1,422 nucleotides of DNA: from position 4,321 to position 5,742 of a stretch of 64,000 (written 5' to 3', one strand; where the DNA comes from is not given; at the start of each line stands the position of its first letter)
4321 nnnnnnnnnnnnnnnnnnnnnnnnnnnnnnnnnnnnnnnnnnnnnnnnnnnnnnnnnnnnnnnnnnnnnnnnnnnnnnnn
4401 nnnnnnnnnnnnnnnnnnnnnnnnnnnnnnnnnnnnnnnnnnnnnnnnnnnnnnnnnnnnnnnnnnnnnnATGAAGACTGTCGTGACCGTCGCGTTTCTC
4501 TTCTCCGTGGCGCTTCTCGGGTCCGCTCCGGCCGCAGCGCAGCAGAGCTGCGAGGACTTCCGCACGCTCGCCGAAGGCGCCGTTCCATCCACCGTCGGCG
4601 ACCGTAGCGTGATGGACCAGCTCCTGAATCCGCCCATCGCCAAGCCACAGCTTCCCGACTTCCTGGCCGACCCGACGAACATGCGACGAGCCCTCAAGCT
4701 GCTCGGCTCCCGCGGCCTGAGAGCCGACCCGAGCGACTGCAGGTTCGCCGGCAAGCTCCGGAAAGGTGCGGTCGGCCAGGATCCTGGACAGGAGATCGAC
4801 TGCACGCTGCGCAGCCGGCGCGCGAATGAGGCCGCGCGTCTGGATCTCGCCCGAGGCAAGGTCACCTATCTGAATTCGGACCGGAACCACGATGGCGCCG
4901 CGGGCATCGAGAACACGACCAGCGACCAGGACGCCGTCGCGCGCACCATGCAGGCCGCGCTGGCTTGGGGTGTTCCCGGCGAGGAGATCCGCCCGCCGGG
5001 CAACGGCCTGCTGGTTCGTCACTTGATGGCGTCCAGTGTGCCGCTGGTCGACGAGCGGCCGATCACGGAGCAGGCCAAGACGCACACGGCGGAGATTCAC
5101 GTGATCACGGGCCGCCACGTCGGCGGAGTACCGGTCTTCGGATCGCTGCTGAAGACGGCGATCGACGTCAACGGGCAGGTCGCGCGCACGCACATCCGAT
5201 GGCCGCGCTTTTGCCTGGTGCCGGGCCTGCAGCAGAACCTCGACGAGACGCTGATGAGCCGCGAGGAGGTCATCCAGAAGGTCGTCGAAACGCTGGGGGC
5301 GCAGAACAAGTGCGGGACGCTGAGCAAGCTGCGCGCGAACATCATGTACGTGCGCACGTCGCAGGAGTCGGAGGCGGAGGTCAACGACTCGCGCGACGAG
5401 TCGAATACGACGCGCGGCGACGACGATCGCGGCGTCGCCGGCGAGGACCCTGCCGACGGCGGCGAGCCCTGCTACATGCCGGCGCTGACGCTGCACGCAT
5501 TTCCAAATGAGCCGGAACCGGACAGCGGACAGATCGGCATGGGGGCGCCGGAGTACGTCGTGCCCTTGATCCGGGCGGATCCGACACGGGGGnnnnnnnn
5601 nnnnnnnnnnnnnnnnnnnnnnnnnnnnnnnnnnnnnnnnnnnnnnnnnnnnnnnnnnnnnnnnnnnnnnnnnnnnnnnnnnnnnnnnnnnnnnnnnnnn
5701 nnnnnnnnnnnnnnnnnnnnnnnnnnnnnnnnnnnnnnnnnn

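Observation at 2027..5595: Triad of Sec-signal proteins of unknown family (paralog, Cys/Trp/Asp-rich acidic protein, paralog) directly downstream of gspM-gspN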

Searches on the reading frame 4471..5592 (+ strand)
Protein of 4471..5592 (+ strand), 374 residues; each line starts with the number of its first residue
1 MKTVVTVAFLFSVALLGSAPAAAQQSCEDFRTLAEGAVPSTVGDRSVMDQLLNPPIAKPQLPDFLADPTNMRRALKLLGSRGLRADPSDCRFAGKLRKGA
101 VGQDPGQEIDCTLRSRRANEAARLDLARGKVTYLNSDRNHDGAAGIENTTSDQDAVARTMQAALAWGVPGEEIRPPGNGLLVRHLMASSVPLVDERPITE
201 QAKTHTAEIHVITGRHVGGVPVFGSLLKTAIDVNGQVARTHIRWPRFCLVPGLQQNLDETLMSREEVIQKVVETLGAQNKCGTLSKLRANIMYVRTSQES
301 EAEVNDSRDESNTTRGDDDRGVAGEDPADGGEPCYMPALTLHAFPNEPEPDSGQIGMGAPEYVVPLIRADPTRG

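Call 4: search_protein_families(library=pfam, proteins=[window:4471-5592:+], max_evalue=1)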
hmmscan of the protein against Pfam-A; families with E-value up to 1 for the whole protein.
window:4471-5592:+ (374 aa): 1 family
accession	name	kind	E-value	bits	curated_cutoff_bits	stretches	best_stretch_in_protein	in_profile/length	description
PF14648.11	FAM91_C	-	0.13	11.6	25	1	255-313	259-317/447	FAM91 C-terminus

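Call 5: search_protein_families(library=ncbifam, proteins=[window:4471-5592:+], max_evalue=1)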
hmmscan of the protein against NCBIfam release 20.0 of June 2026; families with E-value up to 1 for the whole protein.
window:4471-5592:+ (374 aa): 0 families

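Call 7: find_homologous_proteins(query=window:4471-5592:+)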
Query window:4471-5592:+ (374 aa): 2 proteins with E <= 0.001 among 8000 candidates.
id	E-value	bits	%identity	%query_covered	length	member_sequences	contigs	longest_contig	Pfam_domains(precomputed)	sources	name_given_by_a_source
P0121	5.1e-248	840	100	100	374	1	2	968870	-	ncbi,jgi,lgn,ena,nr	ncbi:MAG TPA: hypothetical protein VEC57_02475 [Candidatus Limnocylindrales bacterium]|nr:hypothetic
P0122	1.6e-89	318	47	98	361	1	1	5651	-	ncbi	-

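Call 9: search_solved_structures(query=window:4471-5592:+, max_evalue=10)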
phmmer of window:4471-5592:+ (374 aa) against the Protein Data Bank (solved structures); distinct sequences matched with E-value up to 10: 1.
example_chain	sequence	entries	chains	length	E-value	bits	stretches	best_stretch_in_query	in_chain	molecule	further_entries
6jv7_A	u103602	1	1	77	1.8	10.7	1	233-293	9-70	Chimeric-rC5a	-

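Call 11: find_encoding_contigs(protein=P0122, flank=10000)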
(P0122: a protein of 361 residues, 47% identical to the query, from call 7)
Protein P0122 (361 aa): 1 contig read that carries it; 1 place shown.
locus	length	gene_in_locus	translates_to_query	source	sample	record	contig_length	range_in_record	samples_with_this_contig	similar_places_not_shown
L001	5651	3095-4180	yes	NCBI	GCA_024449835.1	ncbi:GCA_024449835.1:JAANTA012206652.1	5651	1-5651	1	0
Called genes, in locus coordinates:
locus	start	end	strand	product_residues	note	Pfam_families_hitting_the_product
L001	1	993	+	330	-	?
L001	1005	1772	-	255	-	-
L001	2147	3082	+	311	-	PF19872:DUF6345 (weak)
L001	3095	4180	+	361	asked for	-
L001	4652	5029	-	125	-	PF02452:PemK_toxin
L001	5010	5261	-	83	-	-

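Call 30: search_protein_representatives(alignment_id=A1)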
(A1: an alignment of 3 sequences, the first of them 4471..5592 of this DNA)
Query: 3 sequences, 366 profile positions. Proteins with E-value up to 0.001 (for the whole library): 158; up to 1e-10: 72; up to 1e-30: 31. The best 150 are listed.
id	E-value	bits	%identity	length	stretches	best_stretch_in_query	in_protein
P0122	5.5e-186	634.3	-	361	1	1-366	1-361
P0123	9.0e-150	515.1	-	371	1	2-366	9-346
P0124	7.3e-117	406.8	-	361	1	9-366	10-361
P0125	7.5e-90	317.9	-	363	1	5-366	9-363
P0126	3.2e-88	312.6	-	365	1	5-360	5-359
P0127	1.1e-80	287.8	-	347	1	2-364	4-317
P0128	5.0e-66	239.5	-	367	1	6-361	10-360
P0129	1.5e-52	195.2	-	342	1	14-361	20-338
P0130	1.9e-45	171.8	-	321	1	1-362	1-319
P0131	2.3e-45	171.5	-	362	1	13-361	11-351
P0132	3.6e-43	164.3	-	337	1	11-360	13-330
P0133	5.5e-43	163.7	-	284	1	105-361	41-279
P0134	3.5e-42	161.1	-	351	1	28-362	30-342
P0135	1.0e-40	156.3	-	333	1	16-359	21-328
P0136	1.1e-39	152.9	-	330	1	1-366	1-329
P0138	1.8e-38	148.9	-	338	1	14-364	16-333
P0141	1.4e-37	146.0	-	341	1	1-365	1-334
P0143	6.5e-36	140.5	-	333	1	9-361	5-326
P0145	1.2e-33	133.0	-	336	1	13-359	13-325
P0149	3.4e-32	128.2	-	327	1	8-361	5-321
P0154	9.0e-30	120.3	-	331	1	16-359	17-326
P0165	5.9e-24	101.1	-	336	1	1-363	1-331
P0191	1.7e-11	60.1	-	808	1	121-285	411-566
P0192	5.2e-11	58.5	-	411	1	119-251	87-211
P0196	2.4e-10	56.4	-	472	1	111-248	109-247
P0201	4.7e-10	55.4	-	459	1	118-296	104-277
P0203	1.5e-09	53.7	-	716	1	120-296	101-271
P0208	9.0e-09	51.2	-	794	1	113-298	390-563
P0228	2.5e-06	43.1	-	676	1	121-280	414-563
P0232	3.6e-06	42.6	-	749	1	123-254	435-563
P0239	1.6e-05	40.4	-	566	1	113-256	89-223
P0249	5.7e-05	38.7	-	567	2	119-259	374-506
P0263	2.1e-04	36.8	-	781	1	122-273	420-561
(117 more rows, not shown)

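Call 32: search_protein_families(library=pfam, proteins=[P0191, P0192, P0196, P0201, P0203, P0208, P0228, P0232, P0239, P0263], max_evalue=0.01)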
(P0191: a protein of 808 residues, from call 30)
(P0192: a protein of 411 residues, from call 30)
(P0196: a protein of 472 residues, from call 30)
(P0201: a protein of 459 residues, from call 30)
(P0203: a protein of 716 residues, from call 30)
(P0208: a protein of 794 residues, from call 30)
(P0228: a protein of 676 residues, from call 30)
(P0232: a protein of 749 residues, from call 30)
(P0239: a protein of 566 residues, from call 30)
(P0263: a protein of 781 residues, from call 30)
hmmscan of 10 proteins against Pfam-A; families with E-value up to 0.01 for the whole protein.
P0191 (808 aa): 2 families
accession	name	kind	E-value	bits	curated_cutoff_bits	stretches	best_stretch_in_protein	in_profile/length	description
PF19872.4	DUF6345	-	1.1e-10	41.7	26.9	1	105-256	39-166/221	Family of unknown function (DUF6345)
PF02412.23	TSP_3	-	1.9e-05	24.7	25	1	629-651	14-36/36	Thrombospondin type 3 repeat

P0192 (411 aa): 3 families
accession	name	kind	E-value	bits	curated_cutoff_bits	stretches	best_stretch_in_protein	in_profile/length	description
PF02412.23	TSP_3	-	4.5e-11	42.7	25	2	287-308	15-36/36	Thrombospondin type 3 repeat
PF13499.12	EF-hand_7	-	0.0021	18.8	30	1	351-398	11-61/67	EF-hand domain pair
PF00404.24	Dockerin_1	-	0.0042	17.7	22.9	1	351-405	2-55/57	Dockerin type I domain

P0196 (472 aa): 1 family
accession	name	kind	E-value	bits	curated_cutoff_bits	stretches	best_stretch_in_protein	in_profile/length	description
PF02412.23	TSP_3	-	1.3e-05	25.2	25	1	319-340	14-35/36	Thrombospondin type 3 repeat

P0201 (459 aa): 1 family
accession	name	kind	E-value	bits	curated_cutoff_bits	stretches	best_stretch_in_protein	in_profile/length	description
PF02412.23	TSP_3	-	2.4e-07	30.7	25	1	307-327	14-34/36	Thrombospondin type 3 repeat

P0203 (716 aa): 1 family
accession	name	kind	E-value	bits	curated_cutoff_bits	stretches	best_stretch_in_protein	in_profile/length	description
PF02412.23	TSP_3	-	0.0024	18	25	1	302-321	15-34/36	Thrombospondin type 3 repeat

P0208 (794 aa): 2 families
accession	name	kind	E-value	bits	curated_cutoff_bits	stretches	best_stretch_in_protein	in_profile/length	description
PF19872.4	DUF6345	-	1.6e-15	57.6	26.9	1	96-234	45-171/221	Family of unknown function (DUF6345)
PF02412.23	TSP_3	-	1.4e-09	37.9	25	2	615-636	15-36/36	Thrombospondin type 3 repeat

P0228 (676 aa): 2 families
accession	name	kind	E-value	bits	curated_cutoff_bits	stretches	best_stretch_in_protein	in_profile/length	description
PF02412.23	TSP_3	-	1.5e-08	34.6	25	1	634-657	13-36/36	Thrombospondin type 3 repeat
PF19872.4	DUF6345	-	5.5e-07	29.7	26.9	1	94-221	39-154/221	Family of unknown function (DUF6345)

P0232 (749 aa): 2 families
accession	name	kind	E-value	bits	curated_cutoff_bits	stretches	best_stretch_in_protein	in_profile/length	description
PF19872.4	DUF6345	-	3.9e-13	49.8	26.9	1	122-259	44-169/221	Family of unknown function (DUF6345)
PF02412.23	TSP_3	-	1.2e-09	38.1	25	1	629-650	15-36/36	Thrombospondin type 3 repeat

P0239 (566 aa): 1 family
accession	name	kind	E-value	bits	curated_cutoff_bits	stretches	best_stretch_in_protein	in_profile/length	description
PF02412.23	TSP_3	-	3.1e-11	43.2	25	1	309-330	15-36/36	Thrombospondin type 3 repeat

P0263 (781 aa): 2 families
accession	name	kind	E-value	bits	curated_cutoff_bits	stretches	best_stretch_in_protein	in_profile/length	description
PF19872.4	DUF6345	-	1e-10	41.9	26.9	1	90-234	39-170/221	Family of unknown function (DUF6345)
PF02412.23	TSP_3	-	4.2e-10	39.6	25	2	613-635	14-36/36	Thrombospondin type 3 repeat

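Call 39: predict_structure(alignment_id=A4)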
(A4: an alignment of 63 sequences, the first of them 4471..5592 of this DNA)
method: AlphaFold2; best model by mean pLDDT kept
length: 374 residues; sequences in the alignment: 63
mean_pLDDT: 85.4   pTM: 0.82
mean pLDDT of the five models: 85.4, 85.4, 85.0, 84.9, 84.4
residues with pLDDT >= 90: 254; 70-90: 37; 50-70: 52; < 50: 31
segments of 3 or more residues with pLDDT < 50: 300-302, 304-328, 372-374
pLDDT, mean of each block of 10 residues (from residue 1): 63 62 74 98 98 97 92 93 85 58 62 94 93 94 90 97 97 89 96 96 96 97 97 97 96 91 97 94 97 80 46 44 46 90 96 92 89 45
secondary structure, 60 per line:
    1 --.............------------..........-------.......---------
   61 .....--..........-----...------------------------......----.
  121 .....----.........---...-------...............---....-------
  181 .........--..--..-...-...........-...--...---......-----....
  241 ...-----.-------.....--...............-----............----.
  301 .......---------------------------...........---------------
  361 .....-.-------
elements in order: H3-15 H28-37 H45-51 H61-65 H68-77 E83-85 E110-115 E120-125 E130-135 H152-166 E181-189 E203-213 E215-217 E220-222 E226-231 E237-243 H257-260 H264-278 E284-295 H300-307 E335-345 E361-365

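Call 53: search_protein_families(library=pfam, alignment_id=A4, max_evalue=1)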
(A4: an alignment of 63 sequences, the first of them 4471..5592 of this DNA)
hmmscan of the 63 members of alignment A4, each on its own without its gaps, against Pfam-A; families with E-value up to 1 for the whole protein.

A. member 1, window:4471-5592:+ (374 aa): 1 family
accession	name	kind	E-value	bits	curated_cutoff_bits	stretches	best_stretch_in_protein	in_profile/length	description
PF14648.11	FAM91_C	-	0.13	11.6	25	1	255-313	259-317/447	FAM91 C-terminus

B. families by the number of members that match (of 63 scanned): 16 families
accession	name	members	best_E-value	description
PF07504.19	FTP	18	0.00058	Fungalysin/Thermolysin Propeptide Motif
PF16244.11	DUF4901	6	9.7e-06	YcdB, YcdC repeated domain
PF14174.11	YycC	1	0.011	YycC-like protein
PF24351.1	DUF7511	1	0.024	Domain of unknown function (DUF7511)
PF05977.19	MFS_3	1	0.045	Transmembrane secretion effector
PF04407.17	DUF531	1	0.051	Protein of unknown function (DUF531)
PF21086.3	ACT_PSP_2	1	0.054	ACT domain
PF19625.5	DUF6130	1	0.076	Family of unknown function (DUF6130)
PF21810.3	DUF6880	1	0.1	Family of unknown function (DUF6880)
PF14648.11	FAM91_C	1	0.13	FAM91 C-terminus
PF14339.12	DUF4394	1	0.14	Domain of unknown function (DUF4394)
PF02323.20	ELH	1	0.16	Egg-laying hormone precursor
PF14451.12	Ub-Mut7C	1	0.19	Mut7-C ubiquitin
PF16221.11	HTH_47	1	0.2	winged helix-turn-helix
PF11429.13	Colicin_D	1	0.24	Colicin D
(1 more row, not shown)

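Call 54: search_solved_structures(query=A4, max_evalue=10)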
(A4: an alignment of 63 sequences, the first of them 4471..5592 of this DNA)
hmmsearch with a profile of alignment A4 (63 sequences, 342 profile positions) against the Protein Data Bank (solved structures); distinct sequences matched with E-value up to 10: 2.
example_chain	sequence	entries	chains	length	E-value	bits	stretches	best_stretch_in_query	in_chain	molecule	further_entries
5cwd_A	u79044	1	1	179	0.03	16.5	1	131-182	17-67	Designed helical repeat protein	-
8r29_A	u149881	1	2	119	1.1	11.3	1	29-81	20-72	Cystatin domain-containing protein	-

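Call 64: fold_search(model_id=the predicted structure, library=pdb)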
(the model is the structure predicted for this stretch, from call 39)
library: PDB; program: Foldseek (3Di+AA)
matches with E <= 10: 620; with E <= 0.001: 0
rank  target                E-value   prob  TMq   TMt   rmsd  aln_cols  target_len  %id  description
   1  3nqz_A                2.6e-03  0.99  0.23  0.44  10.7       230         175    9  Crystal structure of the autoprocessed Vibriolysin MCP-02 with E369A mutation (released 2010-10-06)
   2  4k90_B                3.9e-03  0.99  0.27  0.45  11.9       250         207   11  Extracellular metalloproteinase from Aspergillus (released 2013-10-23)
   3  3nqy_A                4.8e-03  0.98  0.22  0.44  10.6       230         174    9  Crystal structure of the autoprocessed complex of Vibriolysin MCP-02 with a single point mutation E346A (released 2010-10-06)
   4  9a5d_B                3.1e-02  0.72  0.24  0.21  13.9       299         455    7  Integrative model of WALK-YYCH by crosslinking MS and deep learning (released 2024-09-18)
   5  3p37_B                3.9e-02  0.09  0.07  0.12  20.0       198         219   10  Polo-like kinase I Polo-box domain in complex with FDPPLHSpTA phosphopeptide from PBIP1 (released 2011-04-27)
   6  2ov9_B                7.6e-02  0.23  0.14  0.20   9.3       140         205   14  Crystal structure of protein RHA08564, thioesterase superfamily protein (released 2007-03-13)
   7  2ov9_C                7.6e-02  0.12  0.11  0.16  11.3       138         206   14  Crystal structure of protein RHA08564, thioesterase superfamily protein (released 2007-03-13)
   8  4zsb                  9.1e-02  0.09  0.09  0.17  21.8       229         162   12  Crystal structure of the ligand-free effector-binding domain of DasR (DasR-EBD) (released 2016-06-08)
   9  8xb9                  1.1e-01  0.04  0.08  0.11  24.0       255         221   10  The Crystal Structure of polo-box domain of PLK1 from Biortus. (released 2023-12-27)
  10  3p37_C                1.1e-01  0.04  0.08  0.12  23.2       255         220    9  Polo-like kinase I Polo-box domain in complex with FDPPLHSpTA phosphopeptide from PBIP1 (released 2011-04-27)
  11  2ov9_A                1.2e-01  0.20  0.14  0.21   9.4       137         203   15  Crystal structure of protein RHA08564, thioesterase superfamily protein (released 2007-03-13)
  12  4h5x_B                1.2e-01  0.04  0.07  0.12  21.8       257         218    8  human Plk1-PBD with a glycerol bound at the phophopeptide binding site (released 2012-10-03)
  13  5nei                  1.2e-01  0.03  0.07  0.12  23.8       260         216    9  The structure of the polo-box domain (PBD) of polo-like kinase 1 (Plk1) in complex with JES107 (released 2018-02-21)
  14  3p35_A                1.2e-01  0.02  0.07  0.10  23.0       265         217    9  Polo-like kinase I Polo-box domain in complex with MQSpSPL phosphopeptide (released 2011-04-27)
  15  4hy2_A                1.4e-01  0.04  0.07  0.12  24.1       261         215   10  Crystal structure of Plk1 Polo-box domain in complex with PL-42 (released 2013-04-03)
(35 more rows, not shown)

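Call 65: search_protein_families(library=pfam, proteins=[P0129, P0132, P0135, P0138, P0141, P0143, P0145, P0149, P0154, P0165], max_evalue=0.5)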
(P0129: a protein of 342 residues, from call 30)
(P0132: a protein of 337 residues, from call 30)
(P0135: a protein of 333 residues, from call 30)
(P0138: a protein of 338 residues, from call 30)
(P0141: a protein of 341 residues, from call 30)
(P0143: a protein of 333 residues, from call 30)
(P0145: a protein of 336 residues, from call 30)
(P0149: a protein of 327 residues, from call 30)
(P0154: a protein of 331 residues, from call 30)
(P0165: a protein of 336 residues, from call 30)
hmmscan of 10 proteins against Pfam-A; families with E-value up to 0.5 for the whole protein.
P0129 (342 aa): 1 family
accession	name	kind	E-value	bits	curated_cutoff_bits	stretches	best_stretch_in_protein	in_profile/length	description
PF05977.19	MFS_3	-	0.045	12.6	27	1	6-49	310-352/524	Transmembrane secretion effector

P0132 (337 aa): 1 family
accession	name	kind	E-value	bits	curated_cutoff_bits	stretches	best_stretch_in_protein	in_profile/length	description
PF07504.19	FTP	-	0.0043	17.3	21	1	191-219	16-44/51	Fungalysin/Thermolysin Propeptide Motif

P0135 (333 aa): 1 family
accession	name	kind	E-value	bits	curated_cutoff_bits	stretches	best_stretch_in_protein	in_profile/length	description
PF07504.19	FTP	-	0.086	13.1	21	1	196-223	18-45/51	Fungalysin/Thermolysin Propeptide Motif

P0138 (338 aa): 0 families

P0141 (341 aa): 0 families

P0143 (333 aa): 2 families
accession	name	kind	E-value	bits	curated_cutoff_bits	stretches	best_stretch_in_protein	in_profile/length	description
PF16244.11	DUF4901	-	0.12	13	27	1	171-207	106-143/148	YcdB, YcdC repeated domain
PF07504.19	FTP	-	0.13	12.6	21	1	177-209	16-48/51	Fungalysin/Thermolysin Propeptide Motif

P0145 (336 aa): 2 families
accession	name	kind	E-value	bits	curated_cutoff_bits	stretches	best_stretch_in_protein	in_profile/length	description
PF16244.11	DUF4901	-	0.0088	16.6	27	1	106-218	48-143/148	YcdB, YcdC repeated domain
PF07504.19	FTP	-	0.086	13.1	21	1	189-219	17-47/51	Fungalysin/Thermolysin Propeptide Motif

P0149 (327 aa): 0 families

P0154 (331 aa): 1 family
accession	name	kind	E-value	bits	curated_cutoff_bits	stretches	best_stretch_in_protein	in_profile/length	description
PF16244.11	DUF4901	-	0.11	13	27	1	182-219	108-145/148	YcdB, YcdC repeated domain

P0165 (336 aa): 0 families
